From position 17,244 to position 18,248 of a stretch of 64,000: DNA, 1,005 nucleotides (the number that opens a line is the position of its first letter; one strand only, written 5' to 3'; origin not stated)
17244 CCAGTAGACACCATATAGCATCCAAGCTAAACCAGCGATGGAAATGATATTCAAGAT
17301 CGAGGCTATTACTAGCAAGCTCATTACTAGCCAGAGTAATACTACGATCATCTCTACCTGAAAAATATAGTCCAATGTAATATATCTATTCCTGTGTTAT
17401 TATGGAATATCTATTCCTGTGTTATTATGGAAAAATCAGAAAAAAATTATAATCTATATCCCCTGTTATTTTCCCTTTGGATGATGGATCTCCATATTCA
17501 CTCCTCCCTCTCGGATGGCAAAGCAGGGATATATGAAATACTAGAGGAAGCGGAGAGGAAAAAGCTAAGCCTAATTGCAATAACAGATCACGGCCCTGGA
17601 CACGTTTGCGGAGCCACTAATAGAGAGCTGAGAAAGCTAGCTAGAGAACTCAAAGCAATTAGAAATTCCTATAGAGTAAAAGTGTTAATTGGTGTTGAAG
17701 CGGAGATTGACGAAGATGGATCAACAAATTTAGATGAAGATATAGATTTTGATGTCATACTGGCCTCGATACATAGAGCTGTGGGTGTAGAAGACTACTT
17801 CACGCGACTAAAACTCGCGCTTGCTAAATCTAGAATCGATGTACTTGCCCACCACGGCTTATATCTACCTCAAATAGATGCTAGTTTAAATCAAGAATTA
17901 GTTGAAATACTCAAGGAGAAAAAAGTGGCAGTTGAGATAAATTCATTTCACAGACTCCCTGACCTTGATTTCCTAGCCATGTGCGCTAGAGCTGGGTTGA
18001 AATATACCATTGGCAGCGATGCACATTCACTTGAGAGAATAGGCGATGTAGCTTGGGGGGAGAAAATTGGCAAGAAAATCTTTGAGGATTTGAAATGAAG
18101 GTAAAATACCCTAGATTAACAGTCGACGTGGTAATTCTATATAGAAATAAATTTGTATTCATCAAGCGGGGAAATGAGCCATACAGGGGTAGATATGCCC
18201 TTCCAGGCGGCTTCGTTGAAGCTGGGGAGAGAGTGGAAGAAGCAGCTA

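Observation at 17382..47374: Recurrent 18–33-bp tandem duplications exactly at gene boundaries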

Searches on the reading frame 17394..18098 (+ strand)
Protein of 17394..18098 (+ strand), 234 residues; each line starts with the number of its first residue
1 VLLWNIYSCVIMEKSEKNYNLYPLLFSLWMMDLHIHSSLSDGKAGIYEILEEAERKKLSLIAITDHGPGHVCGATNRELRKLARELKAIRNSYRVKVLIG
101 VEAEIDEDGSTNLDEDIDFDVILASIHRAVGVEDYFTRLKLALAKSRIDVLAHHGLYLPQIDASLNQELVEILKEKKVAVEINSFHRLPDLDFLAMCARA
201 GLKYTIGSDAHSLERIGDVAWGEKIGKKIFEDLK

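Call 11: search_protein_families(library=pfam, proteins=[window:17394-18098:+])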
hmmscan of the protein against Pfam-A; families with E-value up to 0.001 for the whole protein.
window:17394-18098:+ (234 aa): 1 family
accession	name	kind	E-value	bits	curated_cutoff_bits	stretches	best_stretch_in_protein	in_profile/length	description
PF02811.25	PHP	-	8.8e-14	52.6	26.4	1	32-184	1-163/164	PHP domain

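Call 39: find_homologous_proteins(query=window:17481-18098:+, max_evalue=1e-40)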
Query window:17481-18098:+ (205 aa): 70 proteins with E <= 1e-40 among 463 candidates.
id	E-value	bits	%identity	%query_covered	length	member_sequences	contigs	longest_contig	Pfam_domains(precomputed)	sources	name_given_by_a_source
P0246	2.0e-127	441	100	100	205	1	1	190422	PF02811.27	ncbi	ncbi:MAG: PHP domain-containing protein [Methanocellales archaeon]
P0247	7.1e-106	370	85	99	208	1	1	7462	PF02811.27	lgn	-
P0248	1.2e-103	363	80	99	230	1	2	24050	PF02811.27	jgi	jgi:histidinol phosphatase-like PHP family hydrolase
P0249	1.5e-103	363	82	99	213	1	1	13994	PF02811.27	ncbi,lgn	-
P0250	2.9e-92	326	72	98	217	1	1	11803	PF02811.27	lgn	-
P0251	3.2e-86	306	67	100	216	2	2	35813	PF02811.27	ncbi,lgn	-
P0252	9.7e-84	298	66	99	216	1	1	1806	PF02811.27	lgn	-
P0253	1.7e-49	186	45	98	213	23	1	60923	PF02811.27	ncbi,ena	-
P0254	2.8e-49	186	45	99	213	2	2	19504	PF02811.27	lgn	-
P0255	3.5e-49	185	46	99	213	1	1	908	PF02811.27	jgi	jgi:histidinol phosphatase-like PHP family hydrolase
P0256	4.0e-49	185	45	99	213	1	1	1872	PF02811.27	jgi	jgi:histidinol phosphatase-like PHP family hydrolase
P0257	1.3e-48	183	46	98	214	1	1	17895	PF02811.27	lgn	-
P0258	2.0e-48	183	45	99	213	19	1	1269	PF02811.27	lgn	-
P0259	3.0e-48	182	46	99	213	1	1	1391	PF02811.27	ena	-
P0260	3.7e-48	182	46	98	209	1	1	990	PF02811.27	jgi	jgi:histidinol phosphatase-like PHP family hydrolase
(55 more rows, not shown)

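Call 40: find_encoding_contigs(protein=P0247, flank=10000, max_places=3)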
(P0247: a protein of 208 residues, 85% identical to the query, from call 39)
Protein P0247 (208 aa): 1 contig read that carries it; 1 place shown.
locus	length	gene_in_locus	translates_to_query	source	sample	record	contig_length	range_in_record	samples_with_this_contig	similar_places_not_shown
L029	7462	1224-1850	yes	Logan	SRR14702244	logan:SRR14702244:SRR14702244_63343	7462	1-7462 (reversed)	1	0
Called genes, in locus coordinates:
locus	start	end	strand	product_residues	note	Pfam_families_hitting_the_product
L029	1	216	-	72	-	?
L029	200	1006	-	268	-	PF09721:Exosortase_EpsH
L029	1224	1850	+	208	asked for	PF02811:PHP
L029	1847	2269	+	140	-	PF00293:NUDIX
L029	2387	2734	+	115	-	PF02675:AdoMet_dc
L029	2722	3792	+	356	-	PF01861:BpsA_C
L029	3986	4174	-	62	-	PF03911:Sec61_beta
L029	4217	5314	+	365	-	PF01979:Amidohydro_1, PF00962:A_deaminase, PF07969:Amidohydro_3 (weak)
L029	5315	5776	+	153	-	PF00582:Usp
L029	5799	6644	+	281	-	PF00571:CBS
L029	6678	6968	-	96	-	PF08734:GYD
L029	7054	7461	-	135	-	?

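Call 41: find_encoding_contigs(protein=P0248, flank=10000, max_places=3)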
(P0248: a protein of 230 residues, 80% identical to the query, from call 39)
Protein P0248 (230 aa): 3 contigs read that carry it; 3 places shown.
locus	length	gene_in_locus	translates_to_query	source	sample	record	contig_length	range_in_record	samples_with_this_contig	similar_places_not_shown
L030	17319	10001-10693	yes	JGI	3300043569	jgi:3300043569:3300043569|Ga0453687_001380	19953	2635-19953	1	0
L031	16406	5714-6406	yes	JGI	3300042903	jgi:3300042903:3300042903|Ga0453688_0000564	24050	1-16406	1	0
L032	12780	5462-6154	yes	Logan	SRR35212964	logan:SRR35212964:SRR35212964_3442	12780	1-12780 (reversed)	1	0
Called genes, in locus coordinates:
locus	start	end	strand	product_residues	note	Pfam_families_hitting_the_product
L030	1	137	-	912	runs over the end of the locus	PF00890:FAD_binding_2 (weak), PF01266:DAO (weak), PF07992:Pyr_redox_2 (weak), PF12831:FAD_oxidored, PF13237:Fer4_10, PF12838:Fer4_7, PF14697:Fer4_21, PF02662:FlpD, +13 more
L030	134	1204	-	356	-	PF13183:Fer4_8 (faint), PF12838:Fer4_7, PF13237:Fer4_10 (weak), PF00037:Fer4, PF12838:Fer4_7 (weak), PF00037:Fer4 (weak), PF13237:Fer4_10 (weak), PF00037:Fer4 (weak), +7 more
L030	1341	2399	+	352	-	PF02730:AFOR_N, PF01314:AFOR_C (faint)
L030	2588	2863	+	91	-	PF12838:Fer4_7 (weak), PF13237:Fer4_10 (faint), PF13247:Fer4_11, PF25160:LdpA_Fe-S-bd (weak), PF00037:Fer4, PF12837:Fer4_6 (weak), PF14697:Fer4_21 (weak), PF13187:Fer4_9 (weak), +1 more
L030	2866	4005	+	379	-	PF13183:Fer4_8, PF13187:Fer4_9, PF13534:Fer4_17, PF02754:CCG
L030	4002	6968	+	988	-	PF00890:FAD_binding_2 (weak), PF07992:Pyr_redox_2 (weak), PF12831:FAD_oxidored (weak), PF07992:Pyr_redox_2, PF12831:FAD_oxidored, PF12838:Fer4_7, PF13187:Fer4_9, PF14697:Fer4_21, +18 more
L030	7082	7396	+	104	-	PF02662:FlpD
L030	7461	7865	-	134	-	PF04038:DHNA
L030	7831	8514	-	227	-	PF01066:CDP-OH_P_transf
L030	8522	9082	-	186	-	PF02666:PS_Dcarbxylase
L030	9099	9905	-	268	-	PF09721:Exosortase_EpsH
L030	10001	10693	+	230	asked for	PF02811:PHP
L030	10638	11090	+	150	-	PF00293:NUDIX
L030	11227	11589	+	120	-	PF02675:AdoMet_dc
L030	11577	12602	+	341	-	PF01861:BpsA_C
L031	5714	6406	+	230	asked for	PF02811:PHP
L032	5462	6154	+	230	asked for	PF02811:PHP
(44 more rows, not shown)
